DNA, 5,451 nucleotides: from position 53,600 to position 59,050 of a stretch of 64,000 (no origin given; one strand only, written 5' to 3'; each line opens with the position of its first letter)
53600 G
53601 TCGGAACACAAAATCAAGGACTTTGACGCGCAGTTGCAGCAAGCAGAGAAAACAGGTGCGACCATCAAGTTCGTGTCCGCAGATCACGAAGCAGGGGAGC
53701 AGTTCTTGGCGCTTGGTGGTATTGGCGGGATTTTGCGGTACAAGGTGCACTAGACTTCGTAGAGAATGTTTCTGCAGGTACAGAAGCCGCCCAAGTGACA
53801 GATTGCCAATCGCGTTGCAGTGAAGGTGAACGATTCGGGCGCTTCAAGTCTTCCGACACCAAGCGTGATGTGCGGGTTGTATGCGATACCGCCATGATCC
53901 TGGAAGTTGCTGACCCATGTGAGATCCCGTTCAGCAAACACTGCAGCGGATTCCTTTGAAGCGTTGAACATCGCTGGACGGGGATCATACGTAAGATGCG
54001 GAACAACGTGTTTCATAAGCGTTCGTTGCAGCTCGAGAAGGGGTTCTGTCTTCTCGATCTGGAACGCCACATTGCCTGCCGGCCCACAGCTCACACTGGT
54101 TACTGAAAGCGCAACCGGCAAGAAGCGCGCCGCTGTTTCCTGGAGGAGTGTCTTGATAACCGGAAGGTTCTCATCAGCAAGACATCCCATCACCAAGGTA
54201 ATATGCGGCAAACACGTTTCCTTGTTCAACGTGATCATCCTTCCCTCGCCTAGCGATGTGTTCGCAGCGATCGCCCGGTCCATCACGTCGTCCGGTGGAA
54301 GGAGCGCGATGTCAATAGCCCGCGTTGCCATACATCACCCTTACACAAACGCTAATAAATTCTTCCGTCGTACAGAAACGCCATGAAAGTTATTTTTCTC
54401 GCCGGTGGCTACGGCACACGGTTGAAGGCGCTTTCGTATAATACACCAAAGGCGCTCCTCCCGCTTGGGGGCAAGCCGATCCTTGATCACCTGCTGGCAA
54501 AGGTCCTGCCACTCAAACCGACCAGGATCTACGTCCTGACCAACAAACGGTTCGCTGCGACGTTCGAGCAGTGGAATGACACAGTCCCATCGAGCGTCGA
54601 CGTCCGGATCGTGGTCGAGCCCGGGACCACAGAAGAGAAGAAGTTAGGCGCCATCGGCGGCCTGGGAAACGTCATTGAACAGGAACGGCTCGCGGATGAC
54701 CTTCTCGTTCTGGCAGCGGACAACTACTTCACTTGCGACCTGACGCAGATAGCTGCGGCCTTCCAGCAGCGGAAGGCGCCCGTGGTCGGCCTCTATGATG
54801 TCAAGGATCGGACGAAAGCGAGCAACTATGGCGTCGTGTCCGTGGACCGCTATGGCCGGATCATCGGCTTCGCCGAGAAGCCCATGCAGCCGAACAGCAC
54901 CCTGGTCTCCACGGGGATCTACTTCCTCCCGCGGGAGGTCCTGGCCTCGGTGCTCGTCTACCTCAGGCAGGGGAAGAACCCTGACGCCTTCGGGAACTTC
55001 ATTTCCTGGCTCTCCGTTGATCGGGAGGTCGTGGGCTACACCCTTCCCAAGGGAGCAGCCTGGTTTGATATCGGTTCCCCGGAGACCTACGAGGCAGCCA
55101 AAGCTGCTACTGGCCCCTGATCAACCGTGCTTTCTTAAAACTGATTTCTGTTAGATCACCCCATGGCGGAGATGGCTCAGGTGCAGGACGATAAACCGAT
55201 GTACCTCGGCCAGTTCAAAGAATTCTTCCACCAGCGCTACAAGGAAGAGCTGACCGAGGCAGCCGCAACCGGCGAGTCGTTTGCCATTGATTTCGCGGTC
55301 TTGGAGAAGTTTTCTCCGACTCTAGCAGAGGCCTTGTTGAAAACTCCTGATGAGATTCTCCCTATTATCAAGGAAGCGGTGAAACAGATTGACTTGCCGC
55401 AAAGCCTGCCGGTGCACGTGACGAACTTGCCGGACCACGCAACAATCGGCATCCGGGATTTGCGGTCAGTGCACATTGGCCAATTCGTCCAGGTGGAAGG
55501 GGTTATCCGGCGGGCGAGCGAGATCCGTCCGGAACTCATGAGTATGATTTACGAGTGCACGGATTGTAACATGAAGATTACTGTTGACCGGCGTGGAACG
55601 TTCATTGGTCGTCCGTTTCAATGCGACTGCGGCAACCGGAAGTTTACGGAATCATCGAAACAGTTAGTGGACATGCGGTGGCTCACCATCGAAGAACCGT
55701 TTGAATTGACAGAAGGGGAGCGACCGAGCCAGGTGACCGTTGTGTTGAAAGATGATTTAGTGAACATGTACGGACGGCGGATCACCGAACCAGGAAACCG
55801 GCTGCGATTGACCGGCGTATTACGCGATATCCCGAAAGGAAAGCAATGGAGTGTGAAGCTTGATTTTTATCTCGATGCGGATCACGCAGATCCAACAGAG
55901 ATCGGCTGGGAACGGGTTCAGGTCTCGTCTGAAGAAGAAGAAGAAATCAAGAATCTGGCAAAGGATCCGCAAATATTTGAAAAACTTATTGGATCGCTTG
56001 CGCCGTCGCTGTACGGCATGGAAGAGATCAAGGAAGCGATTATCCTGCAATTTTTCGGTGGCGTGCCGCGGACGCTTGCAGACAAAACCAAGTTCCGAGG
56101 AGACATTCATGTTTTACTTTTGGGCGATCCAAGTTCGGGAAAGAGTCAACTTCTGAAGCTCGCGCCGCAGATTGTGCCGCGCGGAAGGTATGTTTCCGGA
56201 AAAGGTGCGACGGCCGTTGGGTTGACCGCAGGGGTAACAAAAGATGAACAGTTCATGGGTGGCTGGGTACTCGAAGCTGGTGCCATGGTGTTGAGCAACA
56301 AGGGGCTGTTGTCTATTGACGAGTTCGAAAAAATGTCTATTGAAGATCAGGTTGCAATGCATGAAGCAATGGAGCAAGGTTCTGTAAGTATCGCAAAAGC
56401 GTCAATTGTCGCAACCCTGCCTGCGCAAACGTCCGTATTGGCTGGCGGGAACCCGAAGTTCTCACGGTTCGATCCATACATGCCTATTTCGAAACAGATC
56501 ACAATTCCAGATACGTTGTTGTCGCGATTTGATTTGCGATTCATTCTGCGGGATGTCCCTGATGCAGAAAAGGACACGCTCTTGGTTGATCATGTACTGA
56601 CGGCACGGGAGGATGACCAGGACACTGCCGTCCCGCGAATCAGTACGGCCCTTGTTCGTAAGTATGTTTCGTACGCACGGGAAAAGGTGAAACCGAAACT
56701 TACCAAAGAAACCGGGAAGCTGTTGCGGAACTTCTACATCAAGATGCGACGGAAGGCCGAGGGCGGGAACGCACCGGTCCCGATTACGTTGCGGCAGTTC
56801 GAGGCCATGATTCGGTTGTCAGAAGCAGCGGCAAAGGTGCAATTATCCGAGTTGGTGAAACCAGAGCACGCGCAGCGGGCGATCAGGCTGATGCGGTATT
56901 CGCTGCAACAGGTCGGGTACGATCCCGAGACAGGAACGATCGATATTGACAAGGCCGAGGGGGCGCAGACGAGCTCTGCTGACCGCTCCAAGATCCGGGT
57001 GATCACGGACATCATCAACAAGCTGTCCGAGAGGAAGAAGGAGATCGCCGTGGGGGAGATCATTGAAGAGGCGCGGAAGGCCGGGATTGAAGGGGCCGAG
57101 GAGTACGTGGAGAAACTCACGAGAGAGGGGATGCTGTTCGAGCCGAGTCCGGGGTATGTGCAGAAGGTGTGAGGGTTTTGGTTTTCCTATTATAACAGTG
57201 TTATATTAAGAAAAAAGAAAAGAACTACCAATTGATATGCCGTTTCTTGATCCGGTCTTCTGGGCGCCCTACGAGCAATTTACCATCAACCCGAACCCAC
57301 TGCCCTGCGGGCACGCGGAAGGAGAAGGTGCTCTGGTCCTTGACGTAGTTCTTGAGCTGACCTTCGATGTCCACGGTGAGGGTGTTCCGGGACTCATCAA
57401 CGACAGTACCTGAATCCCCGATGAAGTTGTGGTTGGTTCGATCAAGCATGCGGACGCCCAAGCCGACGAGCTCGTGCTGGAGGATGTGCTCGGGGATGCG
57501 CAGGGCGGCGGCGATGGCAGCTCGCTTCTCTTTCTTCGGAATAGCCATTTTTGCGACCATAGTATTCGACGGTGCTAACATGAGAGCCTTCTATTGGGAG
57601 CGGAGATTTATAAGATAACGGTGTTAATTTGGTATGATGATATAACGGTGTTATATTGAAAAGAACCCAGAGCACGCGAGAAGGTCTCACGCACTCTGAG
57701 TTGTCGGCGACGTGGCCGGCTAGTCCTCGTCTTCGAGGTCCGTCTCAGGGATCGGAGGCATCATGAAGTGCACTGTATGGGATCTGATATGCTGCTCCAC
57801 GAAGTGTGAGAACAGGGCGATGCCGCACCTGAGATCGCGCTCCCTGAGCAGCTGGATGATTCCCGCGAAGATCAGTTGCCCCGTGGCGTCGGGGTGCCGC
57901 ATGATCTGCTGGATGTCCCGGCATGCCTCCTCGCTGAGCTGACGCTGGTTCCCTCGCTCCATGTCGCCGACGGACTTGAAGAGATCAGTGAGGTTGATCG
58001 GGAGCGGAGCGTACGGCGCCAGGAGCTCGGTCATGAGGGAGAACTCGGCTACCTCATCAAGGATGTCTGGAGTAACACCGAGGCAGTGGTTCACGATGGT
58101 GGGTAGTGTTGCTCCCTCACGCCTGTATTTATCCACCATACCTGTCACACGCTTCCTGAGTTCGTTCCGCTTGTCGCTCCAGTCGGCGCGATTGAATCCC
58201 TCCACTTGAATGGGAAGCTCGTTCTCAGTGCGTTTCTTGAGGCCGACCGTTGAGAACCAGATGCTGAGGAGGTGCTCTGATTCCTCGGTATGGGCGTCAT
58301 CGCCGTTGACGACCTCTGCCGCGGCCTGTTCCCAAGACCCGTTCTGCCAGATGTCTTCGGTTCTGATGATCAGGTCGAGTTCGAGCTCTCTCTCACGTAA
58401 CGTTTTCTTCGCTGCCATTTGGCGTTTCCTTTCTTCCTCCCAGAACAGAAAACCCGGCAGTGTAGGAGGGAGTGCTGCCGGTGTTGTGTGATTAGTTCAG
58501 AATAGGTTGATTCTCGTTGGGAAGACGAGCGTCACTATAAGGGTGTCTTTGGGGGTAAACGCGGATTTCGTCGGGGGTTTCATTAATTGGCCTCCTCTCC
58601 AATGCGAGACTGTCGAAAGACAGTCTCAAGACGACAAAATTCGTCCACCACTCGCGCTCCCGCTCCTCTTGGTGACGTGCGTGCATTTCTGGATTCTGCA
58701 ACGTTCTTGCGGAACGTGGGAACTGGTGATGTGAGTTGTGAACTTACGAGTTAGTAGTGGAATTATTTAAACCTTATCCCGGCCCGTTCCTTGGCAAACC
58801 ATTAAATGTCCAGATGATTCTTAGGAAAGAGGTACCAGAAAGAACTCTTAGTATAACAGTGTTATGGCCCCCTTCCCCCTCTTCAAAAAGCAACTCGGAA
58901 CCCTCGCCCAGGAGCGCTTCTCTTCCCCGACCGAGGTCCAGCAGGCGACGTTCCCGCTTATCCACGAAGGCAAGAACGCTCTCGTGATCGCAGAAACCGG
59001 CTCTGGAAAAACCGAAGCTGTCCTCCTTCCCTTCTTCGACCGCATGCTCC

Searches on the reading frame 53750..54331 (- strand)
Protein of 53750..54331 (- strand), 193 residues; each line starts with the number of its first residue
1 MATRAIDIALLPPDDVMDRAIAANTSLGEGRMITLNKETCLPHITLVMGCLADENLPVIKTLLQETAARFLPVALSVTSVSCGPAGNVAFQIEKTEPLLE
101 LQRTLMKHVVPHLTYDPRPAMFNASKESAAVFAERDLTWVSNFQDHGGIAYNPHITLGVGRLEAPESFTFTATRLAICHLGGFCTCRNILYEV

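Call 32: search_protein_families(library=pfam, proteins=[window:53750-54331:-], max_evalue=0.01)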
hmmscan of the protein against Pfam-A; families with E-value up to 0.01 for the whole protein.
window:53750-54331:- (193 aa): 2 families
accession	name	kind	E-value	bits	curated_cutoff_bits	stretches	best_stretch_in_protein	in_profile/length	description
PF13563.12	2_5_RNA_ligase2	-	4.7e-11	43.4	27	1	42-170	26-126/152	2'-5' RNA ligase superfamily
PF02834.22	LigT_PEase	-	0.0021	18.7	23.3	0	41-84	34-78/87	LigT like Phosphoesterase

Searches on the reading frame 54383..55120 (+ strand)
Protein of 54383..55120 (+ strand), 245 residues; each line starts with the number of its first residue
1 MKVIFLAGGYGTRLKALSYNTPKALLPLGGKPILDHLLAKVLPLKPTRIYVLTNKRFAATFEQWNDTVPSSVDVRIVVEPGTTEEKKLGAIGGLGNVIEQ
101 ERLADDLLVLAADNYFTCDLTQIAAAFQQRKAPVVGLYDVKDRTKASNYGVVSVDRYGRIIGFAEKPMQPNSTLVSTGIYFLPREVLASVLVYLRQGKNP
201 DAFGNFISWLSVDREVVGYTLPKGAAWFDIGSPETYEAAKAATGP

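Call 32: search_protein_families(library=pfam, proteins=[window:54383-55120:+], max_evalue=0.01)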
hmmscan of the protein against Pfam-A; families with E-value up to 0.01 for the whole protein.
window:54383-55120:+ (245 aa): 3 families
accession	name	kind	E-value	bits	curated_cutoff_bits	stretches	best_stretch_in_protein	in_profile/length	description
PF00483.29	NTP_transferase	-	2.2e-40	139.2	21.2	1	2-241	1-240/245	Nucleotidyl transferase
PF12804.13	NTP_transf_3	-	3.8e-14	53.6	27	1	4-139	2-123/160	MobA-like NTP transferase domain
PF01128.25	IspD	-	0.005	17.1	27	1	2-152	2-143/221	2-C-methyl-D-erythritol 4-phosphate cytidylyltransferase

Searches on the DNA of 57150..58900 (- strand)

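Call 29: search_rna_families(source=window, start=57150, end=58900, threshold=evalue, max_evalue=10)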
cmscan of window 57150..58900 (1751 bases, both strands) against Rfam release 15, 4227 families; matches with E-value up to 10: 0.
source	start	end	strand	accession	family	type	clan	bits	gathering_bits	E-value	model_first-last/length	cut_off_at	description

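Call 84: search_dna_similar(query=window:57641-58866:-, collection=phages, mode=distant, max_evalue=0.01, max_rows=5)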
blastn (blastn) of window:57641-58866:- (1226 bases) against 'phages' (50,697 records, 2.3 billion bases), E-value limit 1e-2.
No match.

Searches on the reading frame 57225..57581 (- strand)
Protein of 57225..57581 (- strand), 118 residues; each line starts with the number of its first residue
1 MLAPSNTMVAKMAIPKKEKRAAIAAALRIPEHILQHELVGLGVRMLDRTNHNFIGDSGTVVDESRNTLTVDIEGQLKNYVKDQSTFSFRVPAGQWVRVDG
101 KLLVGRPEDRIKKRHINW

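Call 18: search_protein_families(library=pfam, proteins=[window:57225-57581:-], max_evalue=0.01)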
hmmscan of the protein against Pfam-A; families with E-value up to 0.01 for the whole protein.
window:57225-57581:- (118 aa): 1 family
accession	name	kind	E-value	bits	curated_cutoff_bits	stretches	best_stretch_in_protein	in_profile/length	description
PF01868.21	RNase_P-MRP_p29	-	2.6e-19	69.4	27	1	32-113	2-84/84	Ribonuclease P/MRP, subunit p29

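Call 34: find_homologous_proteins(query=window:57225-57581:-, max_evalue=1e-10)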
Query window:57225-57581:- (118 aa): 94 proteins with E <= 1e-10 among 134 candidates.
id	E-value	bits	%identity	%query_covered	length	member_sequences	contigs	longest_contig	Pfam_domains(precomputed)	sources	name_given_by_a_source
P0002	7.8e-67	240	100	94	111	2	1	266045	PF01868.22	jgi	-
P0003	1.3e-39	153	63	94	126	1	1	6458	PF01868.22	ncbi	-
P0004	4.4e-28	115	61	75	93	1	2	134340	PF01868.22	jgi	jgi:ribonuclease P protein subunit POP4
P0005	1.4e-27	114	60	75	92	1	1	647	PF01868.22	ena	-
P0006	5.0e-26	109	57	75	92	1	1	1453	PF01868.22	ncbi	-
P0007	8.6e-26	108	56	75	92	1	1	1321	PF01868.22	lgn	-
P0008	3.1e-25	106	56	75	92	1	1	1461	PF01868.22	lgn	-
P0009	1.4e-24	104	54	75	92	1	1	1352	PF01868.22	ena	-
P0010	3.3e-24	103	58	75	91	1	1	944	PF01868.22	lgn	-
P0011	4.1e-24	103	56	75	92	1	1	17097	PF01868.22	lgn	-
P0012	6.3e-24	102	53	75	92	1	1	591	PF01868.22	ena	-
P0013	1.4e-23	101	53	75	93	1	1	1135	PF01868.22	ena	-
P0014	2.3e-23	100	55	75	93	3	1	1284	PF01868.22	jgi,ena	-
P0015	2.6e-23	100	56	75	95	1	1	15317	PF01868.22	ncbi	-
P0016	3.5e-23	100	53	75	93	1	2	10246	PF01868.22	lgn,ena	-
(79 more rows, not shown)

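Call 35: find_encoding_contigs(protein=P0003, flank=10000, max_places=3)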
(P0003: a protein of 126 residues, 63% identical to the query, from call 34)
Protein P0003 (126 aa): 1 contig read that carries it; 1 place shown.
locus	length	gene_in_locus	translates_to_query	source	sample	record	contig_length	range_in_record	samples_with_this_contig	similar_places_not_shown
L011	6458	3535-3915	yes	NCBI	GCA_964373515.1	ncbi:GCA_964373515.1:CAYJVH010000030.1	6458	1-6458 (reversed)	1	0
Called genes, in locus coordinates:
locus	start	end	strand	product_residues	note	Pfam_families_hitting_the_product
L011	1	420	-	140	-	?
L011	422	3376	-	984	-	PF00270:DEAD, PF04851:ResIII (weak), PF00271:Helicase_C, PF19306:WHD_Lhr (weak), PF08494:DEAD_assoc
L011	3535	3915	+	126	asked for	PF01868:RNase_P-MRP_p29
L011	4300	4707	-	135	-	PF01850:PIN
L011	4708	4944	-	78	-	PF04014:MazE_antitoxin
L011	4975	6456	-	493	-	?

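Call 36: find_encoding_contigs(protein=P0004, flank=10000, max_places=3)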
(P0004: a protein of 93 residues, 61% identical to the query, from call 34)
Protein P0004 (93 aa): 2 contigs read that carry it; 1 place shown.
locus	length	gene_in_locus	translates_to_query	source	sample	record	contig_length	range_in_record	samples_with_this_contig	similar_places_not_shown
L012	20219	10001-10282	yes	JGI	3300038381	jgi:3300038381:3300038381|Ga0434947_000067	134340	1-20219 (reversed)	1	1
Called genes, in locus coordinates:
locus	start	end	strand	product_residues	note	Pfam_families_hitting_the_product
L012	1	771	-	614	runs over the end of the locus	PF10096:DUF2334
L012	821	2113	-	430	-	PF13506:Glyco_transf_21 (weak), PF00535:Glycos_transf_2, PF13641:Glyco_tranf_2_3, PF13632:Glyco_trans_2_3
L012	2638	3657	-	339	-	PF00297:Ribosomal_L3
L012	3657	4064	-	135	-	PF00411:Ribosomal_S11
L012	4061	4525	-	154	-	PF01479:S4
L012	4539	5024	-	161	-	PF00416:Ribosomal_S13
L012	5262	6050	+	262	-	PF00573:Ribosomal_L4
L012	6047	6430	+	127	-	PF00276:Ribosomal_L23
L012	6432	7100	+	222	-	PF00181:Ribosomal_L2_N (weak), PF03947:Ribosomal_L2_C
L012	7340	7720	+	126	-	PF00203:Ribosomal_S19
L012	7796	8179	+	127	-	PF00237:Ribosomal_L22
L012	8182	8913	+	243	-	PF07650:KH_2, PF00189:Ribosomal_S3_C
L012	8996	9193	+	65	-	PF00831:Ribosomal_L29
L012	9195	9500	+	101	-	PF01253:SUI1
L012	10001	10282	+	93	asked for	PF01868:RNase_P-MRP_p29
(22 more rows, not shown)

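Call 40: find_encoding_contigs(protein=P0002, flank=10000, max_places=4)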
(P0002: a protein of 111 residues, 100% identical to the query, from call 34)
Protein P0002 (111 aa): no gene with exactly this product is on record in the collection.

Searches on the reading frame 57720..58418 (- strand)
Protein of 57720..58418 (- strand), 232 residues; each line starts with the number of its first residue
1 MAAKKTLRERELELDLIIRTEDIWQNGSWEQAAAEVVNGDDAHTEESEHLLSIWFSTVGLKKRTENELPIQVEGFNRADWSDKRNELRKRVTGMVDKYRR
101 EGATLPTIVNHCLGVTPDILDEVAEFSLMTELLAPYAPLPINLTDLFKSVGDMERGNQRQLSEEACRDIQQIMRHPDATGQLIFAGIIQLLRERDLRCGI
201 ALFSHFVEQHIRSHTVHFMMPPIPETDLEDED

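Call 18: search_protein_families(library=pfam, proteins=[window:57720-58418:-], max_evalue=0.01)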
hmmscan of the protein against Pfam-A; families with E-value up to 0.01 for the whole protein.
window:57720-58418:- (232 aa): 0 families

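Call 19: search_protein_families(library=phrogs, proteins=[window:57720-58418:-], max_evalue=0.1)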
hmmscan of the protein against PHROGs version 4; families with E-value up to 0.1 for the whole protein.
window:57720-58418:- (232 aa): 0 families

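Call 20: find_encoding_contigs(protein=window:57720-58418:-, flank=10000, max_places=6)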
Protein window:57720-58418:- (232 aa): 3 contigs read that carry it; 1 place shown.
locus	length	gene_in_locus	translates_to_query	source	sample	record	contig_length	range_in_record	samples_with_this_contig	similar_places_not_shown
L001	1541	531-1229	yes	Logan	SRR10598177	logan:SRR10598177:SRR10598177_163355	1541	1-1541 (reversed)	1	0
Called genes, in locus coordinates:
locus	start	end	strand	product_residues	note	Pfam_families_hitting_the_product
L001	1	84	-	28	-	?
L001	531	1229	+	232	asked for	-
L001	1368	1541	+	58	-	?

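Call 22: find_homologous_proteins(query=window:57720-58418:-, max_evalue=0.001)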
Query window:57720-58418:- (232 aa): 1 proteins with E <= 0.001 among 1002 candidates.
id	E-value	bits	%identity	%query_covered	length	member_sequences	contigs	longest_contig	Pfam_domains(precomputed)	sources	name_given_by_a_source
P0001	2.1e-152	523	100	100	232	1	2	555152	-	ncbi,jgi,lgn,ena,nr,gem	ncbi:MAG: hypothetical protein KKA90_03145 [Nanoarchaeota archaeon]|nr:hypothetical protein [Nanoarc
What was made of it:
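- Tried and rejected: A search of 5.8 billion protein clusters found only the 232-aa protein itself (call 22).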

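Call 59: search_dna_similar(query=window:57720-58418:-, collection=phages, mode=protein, max_evalue=0.01)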
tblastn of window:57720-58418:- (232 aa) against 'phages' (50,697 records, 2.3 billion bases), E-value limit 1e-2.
No match.

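Call 62: predict_structure(protein=window:57720-58418:-)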
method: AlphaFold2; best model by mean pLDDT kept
length: 232 residues; sequences in the alignment: 1
mean_pLDDT: 42.8   pTM: 0.31
mean pLDDT of the five models: 42.8, 39.4, 37.7, 36.2, 35.7
residues with pLDDT >= 90: 0; 70-90: 0; 50-70: 46; < 50: 186
segments of 3 or more residues with pLDDT < 50: 1-84, 103-141, 153-157, 176-183, 189-226
pLDDT, mean of each block of 10 residues (from residue 1): 38 40 38 40 40 34 31 31 49 54 48 39 42 44 53 48 59 48 49 43 37 29 49 46
secondary structure, 60 per line:
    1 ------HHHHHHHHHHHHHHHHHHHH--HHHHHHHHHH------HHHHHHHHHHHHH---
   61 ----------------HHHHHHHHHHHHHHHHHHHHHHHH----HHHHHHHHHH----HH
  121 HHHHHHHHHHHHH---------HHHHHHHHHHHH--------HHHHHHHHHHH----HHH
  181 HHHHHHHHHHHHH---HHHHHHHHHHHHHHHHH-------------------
elements in order: H7-26 H29-38 H45-57 H77-100 H105-114 H119-133 H143-154 H163-173 H178-193 H197-213

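Call 65: search_protein_families(library=padloc, proteins=[window:57720-58418:-], max_evalue=0.1)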
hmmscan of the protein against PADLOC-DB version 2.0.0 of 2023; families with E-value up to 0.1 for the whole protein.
window:57720-58418:- (232 aa): 0 families

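Call 66: search_protein_families(library=ncbifam, proteins=[window:57720-58418:-], max_evalue=0.1)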
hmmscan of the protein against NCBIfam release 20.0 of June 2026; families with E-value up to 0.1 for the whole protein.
window:57720-58418:- (232 aa): 0 families

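Call 85: search_dna_similar(query=window:57720-58418:-, collection=plasmids, mode=protein, max_evalue=0.01, max_rows=5)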
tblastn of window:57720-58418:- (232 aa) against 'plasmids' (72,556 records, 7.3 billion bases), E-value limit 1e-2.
No match.

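Call 94: list_cluster_members(proteins=[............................, window:57720-58418:-, window:46891-47148:+, window:47145-47816:+])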
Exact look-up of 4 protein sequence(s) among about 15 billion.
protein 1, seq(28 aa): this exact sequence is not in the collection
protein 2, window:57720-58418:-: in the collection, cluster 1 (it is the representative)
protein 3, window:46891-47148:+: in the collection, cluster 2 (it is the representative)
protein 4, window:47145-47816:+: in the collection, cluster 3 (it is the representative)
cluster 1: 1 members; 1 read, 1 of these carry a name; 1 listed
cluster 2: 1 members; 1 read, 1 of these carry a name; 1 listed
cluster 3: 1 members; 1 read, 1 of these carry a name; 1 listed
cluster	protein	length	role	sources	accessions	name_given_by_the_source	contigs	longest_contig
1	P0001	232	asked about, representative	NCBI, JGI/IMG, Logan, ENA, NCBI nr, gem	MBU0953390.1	MAG: hypothetical protein KKA90_03145 [Nanoarchaeota archaeon] | hypothetical protein [Nanoarchaeota archaeon]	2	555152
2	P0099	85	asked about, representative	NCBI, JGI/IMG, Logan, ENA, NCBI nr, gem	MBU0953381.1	MAG: hypothetical protein KKA90_03100 [Nanoarchaeota archaeon] | hypothetical protein [Nanoarchaeota archaeon]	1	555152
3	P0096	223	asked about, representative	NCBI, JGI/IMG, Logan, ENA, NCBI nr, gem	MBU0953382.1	MAG: hypothetical protein KKA90_03105 [Nanoarchaeota archaeon] | hypothetical protein [Nanoarchaeota archaeon]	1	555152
